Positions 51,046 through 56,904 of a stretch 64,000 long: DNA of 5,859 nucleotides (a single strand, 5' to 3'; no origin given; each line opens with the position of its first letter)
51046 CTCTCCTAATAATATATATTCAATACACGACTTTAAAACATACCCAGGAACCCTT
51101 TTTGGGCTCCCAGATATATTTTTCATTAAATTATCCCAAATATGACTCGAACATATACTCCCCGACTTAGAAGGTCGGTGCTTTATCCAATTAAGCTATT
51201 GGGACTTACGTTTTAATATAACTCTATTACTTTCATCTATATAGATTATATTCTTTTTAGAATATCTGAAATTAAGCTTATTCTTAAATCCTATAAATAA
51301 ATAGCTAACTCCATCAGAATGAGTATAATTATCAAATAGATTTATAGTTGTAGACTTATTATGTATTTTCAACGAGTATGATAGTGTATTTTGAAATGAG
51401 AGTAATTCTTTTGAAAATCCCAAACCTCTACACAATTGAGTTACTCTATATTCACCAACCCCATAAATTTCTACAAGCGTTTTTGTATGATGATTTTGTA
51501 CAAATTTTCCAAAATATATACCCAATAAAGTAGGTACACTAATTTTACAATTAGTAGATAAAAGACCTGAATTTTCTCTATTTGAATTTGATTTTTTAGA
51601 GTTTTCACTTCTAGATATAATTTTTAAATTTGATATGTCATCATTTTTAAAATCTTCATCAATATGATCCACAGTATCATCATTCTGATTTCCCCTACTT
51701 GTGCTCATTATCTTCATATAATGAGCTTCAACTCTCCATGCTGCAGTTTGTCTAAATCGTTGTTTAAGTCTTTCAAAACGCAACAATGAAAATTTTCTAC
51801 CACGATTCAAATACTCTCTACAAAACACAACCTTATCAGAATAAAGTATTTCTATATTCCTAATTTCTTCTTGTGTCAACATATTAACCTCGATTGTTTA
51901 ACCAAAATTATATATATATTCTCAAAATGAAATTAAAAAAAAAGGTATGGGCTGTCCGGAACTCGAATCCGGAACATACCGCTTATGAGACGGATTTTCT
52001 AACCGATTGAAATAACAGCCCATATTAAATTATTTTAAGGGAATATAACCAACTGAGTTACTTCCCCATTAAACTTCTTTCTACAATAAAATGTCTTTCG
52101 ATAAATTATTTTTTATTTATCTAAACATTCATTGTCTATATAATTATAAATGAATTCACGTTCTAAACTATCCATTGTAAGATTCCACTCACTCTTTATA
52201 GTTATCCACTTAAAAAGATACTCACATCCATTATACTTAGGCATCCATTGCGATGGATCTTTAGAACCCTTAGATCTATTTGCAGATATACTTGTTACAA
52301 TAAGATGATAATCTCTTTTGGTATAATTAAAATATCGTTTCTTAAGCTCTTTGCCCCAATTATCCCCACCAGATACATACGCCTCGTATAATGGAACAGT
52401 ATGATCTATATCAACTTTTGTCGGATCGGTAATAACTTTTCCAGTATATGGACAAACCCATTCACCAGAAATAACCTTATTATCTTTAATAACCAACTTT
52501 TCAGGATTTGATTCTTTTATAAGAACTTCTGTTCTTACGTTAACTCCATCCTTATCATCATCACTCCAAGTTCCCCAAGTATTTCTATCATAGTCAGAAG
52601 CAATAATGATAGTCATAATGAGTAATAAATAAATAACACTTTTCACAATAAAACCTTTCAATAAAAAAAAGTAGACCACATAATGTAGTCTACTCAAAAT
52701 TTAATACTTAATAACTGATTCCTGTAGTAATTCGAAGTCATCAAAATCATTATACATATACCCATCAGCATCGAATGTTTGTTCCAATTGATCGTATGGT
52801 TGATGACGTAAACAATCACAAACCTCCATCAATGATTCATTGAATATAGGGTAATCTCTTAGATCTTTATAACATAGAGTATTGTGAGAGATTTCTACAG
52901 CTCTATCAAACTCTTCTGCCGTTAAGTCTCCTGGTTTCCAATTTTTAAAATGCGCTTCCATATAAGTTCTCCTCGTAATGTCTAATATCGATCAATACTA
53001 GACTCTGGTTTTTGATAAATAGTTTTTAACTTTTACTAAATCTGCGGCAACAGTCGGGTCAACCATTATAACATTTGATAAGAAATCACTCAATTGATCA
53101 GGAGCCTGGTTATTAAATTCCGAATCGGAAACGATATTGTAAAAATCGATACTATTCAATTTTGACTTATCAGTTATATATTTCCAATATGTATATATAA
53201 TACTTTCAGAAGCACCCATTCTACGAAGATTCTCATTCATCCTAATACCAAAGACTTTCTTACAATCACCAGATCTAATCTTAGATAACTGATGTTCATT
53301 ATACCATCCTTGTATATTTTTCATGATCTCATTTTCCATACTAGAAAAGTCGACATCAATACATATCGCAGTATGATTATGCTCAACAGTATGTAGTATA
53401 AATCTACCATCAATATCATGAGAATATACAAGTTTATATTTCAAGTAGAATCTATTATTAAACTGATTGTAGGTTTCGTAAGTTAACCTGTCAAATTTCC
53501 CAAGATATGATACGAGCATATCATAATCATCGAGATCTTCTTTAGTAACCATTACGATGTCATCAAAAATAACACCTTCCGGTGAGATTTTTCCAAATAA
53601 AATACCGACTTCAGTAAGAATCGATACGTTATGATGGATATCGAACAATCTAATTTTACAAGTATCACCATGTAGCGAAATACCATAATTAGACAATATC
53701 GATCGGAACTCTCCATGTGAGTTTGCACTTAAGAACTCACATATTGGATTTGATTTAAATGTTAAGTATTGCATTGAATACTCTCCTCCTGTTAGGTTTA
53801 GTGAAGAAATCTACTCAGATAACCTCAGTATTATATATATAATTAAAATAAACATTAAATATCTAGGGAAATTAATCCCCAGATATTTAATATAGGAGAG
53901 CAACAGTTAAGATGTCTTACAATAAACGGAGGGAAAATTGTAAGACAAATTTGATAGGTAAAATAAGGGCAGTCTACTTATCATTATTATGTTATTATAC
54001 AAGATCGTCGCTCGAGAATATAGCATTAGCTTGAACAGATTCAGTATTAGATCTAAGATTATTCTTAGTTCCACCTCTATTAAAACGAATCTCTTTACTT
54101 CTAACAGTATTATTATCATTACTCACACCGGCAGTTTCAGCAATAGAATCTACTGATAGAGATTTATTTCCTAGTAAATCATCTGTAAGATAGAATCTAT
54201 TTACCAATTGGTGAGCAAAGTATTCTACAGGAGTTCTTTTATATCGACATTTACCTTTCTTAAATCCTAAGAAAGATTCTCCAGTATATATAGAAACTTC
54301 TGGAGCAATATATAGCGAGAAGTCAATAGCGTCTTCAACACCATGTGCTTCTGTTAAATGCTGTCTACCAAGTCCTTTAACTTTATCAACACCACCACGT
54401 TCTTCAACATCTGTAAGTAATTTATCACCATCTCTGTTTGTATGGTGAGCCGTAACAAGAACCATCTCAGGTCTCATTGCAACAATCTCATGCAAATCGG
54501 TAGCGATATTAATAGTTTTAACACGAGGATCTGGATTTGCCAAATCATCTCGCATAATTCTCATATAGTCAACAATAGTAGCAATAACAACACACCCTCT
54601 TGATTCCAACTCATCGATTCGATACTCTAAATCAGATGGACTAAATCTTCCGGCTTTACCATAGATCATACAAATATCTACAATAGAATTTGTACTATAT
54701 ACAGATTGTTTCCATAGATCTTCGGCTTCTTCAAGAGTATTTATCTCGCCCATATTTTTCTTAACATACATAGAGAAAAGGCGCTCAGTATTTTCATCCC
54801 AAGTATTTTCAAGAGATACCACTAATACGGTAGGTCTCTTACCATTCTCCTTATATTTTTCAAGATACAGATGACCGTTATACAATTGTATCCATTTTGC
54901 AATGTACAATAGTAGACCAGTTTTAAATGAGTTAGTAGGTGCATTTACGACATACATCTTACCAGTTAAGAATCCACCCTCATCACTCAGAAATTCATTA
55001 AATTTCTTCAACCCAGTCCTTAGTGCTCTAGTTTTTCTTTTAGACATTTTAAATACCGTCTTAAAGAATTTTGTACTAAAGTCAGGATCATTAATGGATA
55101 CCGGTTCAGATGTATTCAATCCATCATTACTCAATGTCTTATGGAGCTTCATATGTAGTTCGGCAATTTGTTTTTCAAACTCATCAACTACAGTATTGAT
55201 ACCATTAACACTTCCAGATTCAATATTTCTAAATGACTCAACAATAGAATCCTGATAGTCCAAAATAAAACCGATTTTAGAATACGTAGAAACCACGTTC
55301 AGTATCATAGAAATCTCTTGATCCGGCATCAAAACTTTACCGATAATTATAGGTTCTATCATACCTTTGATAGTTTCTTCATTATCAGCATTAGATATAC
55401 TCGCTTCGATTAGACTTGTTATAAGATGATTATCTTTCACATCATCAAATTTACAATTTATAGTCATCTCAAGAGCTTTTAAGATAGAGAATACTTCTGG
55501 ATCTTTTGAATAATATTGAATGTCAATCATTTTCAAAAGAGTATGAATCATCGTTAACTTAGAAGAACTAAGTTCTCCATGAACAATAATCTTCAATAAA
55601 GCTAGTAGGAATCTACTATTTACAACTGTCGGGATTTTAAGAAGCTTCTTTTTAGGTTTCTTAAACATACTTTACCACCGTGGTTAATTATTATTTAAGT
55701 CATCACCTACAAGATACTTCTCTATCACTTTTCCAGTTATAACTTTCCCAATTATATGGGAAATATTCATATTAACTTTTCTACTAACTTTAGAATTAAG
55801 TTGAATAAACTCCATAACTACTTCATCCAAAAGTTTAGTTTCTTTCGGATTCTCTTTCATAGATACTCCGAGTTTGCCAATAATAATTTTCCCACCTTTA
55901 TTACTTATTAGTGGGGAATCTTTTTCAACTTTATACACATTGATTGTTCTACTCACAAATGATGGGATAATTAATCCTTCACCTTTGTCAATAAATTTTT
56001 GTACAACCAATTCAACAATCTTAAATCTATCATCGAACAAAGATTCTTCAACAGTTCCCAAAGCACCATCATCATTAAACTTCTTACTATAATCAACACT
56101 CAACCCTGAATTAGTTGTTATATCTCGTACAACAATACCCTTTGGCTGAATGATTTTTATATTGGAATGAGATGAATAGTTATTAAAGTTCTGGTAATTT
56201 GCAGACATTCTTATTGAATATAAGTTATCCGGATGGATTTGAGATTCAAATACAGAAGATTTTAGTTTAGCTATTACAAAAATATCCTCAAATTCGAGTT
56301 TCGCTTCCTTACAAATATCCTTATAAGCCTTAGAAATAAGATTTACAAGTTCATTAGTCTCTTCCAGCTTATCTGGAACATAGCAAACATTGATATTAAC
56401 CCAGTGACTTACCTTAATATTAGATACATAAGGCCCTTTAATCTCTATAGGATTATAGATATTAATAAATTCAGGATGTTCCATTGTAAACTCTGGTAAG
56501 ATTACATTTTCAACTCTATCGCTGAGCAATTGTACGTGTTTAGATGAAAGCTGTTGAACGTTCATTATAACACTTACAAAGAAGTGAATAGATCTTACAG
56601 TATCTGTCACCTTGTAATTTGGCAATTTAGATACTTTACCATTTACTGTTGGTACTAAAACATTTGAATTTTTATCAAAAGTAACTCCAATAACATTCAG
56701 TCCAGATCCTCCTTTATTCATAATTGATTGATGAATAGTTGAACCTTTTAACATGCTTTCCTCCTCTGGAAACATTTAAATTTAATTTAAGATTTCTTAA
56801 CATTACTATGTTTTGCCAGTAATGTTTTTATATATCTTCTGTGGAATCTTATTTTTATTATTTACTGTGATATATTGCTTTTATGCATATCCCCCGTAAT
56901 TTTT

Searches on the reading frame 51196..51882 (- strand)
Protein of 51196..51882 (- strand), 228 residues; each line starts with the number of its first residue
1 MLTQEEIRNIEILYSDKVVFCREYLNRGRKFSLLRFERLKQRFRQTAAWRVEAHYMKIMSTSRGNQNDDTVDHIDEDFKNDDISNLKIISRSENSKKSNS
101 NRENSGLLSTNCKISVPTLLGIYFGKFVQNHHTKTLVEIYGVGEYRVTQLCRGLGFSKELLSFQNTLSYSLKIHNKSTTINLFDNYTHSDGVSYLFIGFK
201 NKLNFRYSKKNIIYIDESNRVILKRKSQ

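Call 14: search_protein_families(library=phrogs, proteins=[window:51196-51882:-], max_evalue=0.01)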
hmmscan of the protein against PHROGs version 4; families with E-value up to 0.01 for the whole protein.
window:51196-51882:- (228 aa): 8 families
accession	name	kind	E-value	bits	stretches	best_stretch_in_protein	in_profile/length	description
phrog_14913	-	DNA, RNA and nucleotide metabolism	1.7e-09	38.8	1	59-114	49-104/149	HNH endonuclease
phrog_15471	-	DNA, RNA and nucleotide metabolism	6.7e-06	27.1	1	35-98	17-80/183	HNH endonuclease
phrog_59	-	DNA, RNA and nucleotide metabolism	8.5e-06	26.4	1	64-164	201-281/423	HNH endonuclease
phrog_4578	-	DNA, RNA and nucleotide metabolism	1.4e-05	26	1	68-107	29-69/130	HNH endonuclease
phrog_959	-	DNA, RNA and nucleotide metabolism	0.00012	22.9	1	66-104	74-112/138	HNH endonuclease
phrog_99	-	DNA, RNA and nucleotide metabolism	0.00047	20.9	1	64-105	170-212/383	HNH endonuclease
phrog_1271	-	DNA, RNA and nucleotide metabolism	0.00052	20.5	1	62-107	279-325/361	HNH endonuclease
phrog_144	-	DNA, RNA and nucleotide metabolism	0.0017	19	1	41-105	64-140/175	HNH endonuclease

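Call 15: search_protein_families(library=pfam, proteins=[window:51196-51882:-], max_evalue=0.01)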
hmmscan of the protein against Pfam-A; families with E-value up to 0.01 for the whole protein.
window:51196-51882:- (228 aa): 1 family
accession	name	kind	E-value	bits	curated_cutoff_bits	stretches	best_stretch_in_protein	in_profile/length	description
PF13392.12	HNH_3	-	0.00056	19.9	24.8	1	71-95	21-45/46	HNH endonuclease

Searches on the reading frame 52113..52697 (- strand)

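Call 14: search_protein_families(library=phrogs, proteins=[window:52113-52697:-], max_evalue=0.01)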
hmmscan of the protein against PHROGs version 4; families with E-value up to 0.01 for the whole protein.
window:52113-52697:- (194 aa): 0 families

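Call 15: search_protein_families(library=pfam, proteins=[window:52113-52697:-], max_evalue=0.01)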
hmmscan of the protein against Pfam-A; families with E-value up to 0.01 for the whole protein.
window:52113-52697:- (194 aa): 2 families
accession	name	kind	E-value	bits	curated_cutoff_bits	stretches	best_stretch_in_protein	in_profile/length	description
PF07510.16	GmrSD_C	-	0.00068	20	23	1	76-174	28-126/138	GmrSD restriction endonucleases, C-terminal domain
PF13395.12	HNH_4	-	0.0057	17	22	0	82-103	1-26/54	HNH endonuclease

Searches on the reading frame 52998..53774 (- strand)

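Call 14: search_protein_families(library=phrogs, proteins=[window:52998-53774:-], max_evalue=0.01)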
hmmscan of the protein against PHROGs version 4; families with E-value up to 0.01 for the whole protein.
window:52998-53774:- (258 aa): 0 families

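Call 15: search_protein_families(library=pfam, proteins=[window:52998-53774:-], max_evalue=0.01)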
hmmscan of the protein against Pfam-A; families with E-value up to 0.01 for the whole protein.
window:52998-53774:- (258 aa): 1 family
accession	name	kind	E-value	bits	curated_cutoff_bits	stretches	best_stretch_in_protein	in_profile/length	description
PF09593.15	Pathogen_betaC1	-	0.0049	17.2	25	1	129-187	44-102/117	Beta-satellite pathogenicity beta C1 protein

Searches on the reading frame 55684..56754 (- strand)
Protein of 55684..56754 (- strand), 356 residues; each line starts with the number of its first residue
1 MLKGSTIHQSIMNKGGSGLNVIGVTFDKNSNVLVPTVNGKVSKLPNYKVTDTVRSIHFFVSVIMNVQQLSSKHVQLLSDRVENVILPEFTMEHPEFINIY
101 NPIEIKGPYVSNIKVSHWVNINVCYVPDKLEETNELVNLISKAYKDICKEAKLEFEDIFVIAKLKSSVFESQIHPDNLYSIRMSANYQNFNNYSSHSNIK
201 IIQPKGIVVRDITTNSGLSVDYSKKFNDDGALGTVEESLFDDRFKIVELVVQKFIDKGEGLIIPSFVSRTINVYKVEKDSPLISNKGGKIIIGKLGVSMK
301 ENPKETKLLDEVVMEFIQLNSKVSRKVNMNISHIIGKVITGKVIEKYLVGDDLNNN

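Call 12: find_related_loci(query=window:55684-56754:-, collection=viral_contigs, flank=4000)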
Query window:55684-56754:- (356 aa) in viral_contigs; peptide patterns used: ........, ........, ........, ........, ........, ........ (x = any residue, [..] = any of these).
1 stretches matched a pattern, but none encodes a relative of the query by tblastn (E <= 1e-3).

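Call 14: search_protein_families(library=phrogs, proteins=[window:55684-56754:-], max_evalue=0.01)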
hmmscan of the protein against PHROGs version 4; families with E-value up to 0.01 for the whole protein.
window:55684-56754:- (356 aa): 0 families

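Call 15: search_protein_families(library=pfam, proteins=[window:55684-56754:-], max_evalue=0.01)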
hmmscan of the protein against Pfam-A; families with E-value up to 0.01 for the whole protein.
window:55684-56754:- (356 aa): 0 families

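Call 25: find_homologous_proteins(query=window:55684-56754:-)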
Query window:55684-56754:- (356 aa): 1 proteins with E <= 0.001 among 2023 candidates. Only proteins of 195 to 623 residues were searched: fused or split forms outside these lengths cannot appear, so this answer is no evidence that the protein stands alone or is whole; lengths 'longer' or 'shorter' looks for them.
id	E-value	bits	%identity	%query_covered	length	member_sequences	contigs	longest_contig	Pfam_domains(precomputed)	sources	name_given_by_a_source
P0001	4.5e-225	764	100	100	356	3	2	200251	-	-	-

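Call 26: find_encoding_contigs(protein=P0001, flank=6000, max_places=10)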
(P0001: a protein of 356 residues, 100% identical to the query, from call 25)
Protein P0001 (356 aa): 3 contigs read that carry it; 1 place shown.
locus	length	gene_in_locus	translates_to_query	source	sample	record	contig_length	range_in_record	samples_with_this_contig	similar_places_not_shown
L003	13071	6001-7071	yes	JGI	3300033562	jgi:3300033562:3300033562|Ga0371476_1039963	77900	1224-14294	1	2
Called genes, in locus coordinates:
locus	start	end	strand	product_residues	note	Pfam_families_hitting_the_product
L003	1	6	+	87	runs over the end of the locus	-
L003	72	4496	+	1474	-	-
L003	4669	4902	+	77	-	-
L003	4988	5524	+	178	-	-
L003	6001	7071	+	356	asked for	-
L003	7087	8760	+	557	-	PF20307:divDNAB, PF03796:DnaB_C (weak)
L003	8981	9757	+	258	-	-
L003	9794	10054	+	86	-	-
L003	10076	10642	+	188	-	-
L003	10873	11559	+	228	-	-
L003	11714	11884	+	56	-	-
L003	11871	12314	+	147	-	-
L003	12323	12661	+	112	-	-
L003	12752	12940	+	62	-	-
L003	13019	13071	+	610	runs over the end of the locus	-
